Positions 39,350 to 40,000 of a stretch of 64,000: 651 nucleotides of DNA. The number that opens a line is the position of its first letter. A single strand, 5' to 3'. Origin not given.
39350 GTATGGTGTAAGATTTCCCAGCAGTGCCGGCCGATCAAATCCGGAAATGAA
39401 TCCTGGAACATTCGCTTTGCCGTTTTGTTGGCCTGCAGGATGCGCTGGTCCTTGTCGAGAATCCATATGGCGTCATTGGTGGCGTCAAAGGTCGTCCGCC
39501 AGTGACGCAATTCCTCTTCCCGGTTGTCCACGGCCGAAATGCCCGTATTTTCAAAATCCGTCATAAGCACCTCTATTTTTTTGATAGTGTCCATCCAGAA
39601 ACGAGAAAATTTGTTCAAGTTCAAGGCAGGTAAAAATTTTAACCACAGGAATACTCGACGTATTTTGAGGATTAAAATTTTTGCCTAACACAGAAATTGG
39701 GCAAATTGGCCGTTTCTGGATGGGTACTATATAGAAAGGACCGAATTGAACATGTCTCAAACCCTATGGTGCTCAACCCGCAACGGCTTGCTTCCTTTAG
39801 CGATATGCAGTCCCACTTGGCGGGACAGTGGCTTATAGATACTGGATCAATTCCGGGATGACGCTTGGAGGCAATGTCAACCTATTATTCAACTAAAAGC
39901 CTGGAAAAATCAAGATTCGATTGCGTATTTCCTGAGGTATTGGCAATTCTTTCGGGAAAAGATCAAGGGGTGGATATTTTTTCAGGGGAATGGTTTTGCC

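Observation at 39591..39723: Copy 2 of the MITE-like element, with intact 13-bp TIRs, forming the 5' leader of kinase HK5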

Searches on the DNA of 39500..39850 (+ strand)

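Call 29: search_rna_families(source=window, start=39500, end=39850, threshold=evalue, max_evalue=10, show_alignments=2)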
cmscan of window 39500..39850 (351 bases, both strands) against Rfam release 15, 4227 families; matches with E-value up to 10: 5.
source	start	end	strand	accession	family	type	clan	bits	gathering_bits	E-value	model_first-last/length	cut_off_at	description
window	39582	39730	-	RF04127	MIR8007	Gene; miRNA;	-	22.8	195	0.027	1-226/226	no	MIR8007 microRNA precursor family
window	39593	39720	-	RF04174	MIR4208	Gene; miRNA;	-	19.6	140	1.4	1-191/191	no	MIR4208 microRNA precursor family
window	39754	39784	-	RF01346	CRISPR-DR36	Gene; CRISPR;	-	15.1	38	0.76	1-36/36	no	CRISPR RNA direct repeat element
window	39539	39628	-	RF01426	snoR126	Gene; snRNA; snoRNA; CD-box;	-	14.9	39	5.9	1-101/101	no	small nucleolar RNA snoR126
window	39754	39838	-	RF01323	CRISPR-DR10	Gene; CRISPR;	-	12.6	39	7.2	1-37/37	no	CRISPR RNA direct repeat element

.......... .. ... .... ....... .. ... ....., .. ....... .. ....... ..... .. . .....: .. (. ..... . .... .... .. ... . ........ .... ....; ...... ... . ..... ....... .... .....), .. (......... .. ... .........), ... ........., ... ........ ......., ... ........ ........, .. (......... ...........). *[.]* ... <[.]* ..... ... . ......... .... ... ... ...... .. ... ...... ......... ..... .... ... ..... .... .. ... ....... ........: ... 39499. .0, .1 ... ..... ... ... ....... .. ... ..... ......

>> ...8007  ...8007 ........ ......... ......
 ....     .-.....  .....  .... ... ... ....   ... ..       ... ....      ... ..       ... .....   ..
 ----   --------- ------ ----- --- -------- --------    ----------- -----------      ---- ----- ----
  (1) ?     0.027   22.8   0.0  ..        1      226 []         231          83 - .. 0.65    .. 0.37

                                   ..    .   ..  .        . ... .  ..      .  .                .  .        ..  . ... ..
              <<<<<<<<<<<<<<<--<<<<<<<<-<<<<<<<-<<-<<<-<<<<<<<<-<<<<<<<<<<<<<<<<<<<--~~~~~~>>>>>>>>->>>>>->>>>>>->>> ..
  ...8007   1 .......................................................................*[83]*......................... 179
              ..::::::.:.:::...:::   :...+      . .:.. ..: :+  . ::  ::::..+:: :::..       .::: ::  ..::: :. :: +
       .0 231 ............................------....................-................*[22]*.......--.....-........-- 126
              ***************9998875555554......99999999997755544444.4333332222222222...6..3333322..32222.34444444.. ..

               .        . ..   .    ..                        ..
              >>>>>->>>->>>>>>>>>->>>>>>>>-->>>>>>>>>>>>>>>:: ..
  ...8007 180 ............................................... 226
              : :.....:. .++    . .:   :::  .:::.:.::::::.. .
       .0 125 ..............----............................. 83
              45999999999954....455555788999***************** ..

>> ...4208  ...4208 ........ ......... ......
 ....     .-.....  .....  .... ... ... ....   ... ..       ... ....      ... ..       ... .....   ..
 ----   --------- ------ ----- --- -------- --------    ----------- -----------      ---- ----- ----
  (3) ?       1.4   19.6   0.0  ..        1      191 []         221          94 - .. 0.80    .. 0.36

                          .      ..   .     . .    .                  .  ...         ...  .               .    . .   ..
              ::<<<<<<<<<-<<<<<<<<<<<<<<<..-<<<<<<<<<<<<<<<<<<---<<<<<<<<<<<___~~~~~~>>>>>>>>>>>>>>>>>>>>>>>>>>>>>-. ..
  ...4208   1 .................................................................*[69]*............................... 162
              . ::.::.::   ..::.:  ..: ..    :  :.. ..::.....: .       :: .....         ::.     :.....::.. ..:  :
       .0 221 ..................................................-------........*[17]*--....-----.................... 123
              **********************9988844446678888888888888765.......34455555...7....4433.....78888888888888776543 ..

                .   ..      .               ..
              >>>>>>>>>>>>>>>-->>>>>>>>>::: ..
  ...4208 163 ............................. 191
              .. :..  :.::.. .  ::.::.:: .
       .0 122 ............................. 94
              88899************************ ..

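Call 81: search_dna_similar(query=window:39587-39728:+, collection=plasmids, mode=distant, max_evalue=0.01, max_rows=15)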
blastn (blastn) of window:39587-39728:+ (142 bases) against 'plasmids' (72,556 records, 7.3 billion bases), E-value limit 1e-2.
No match.
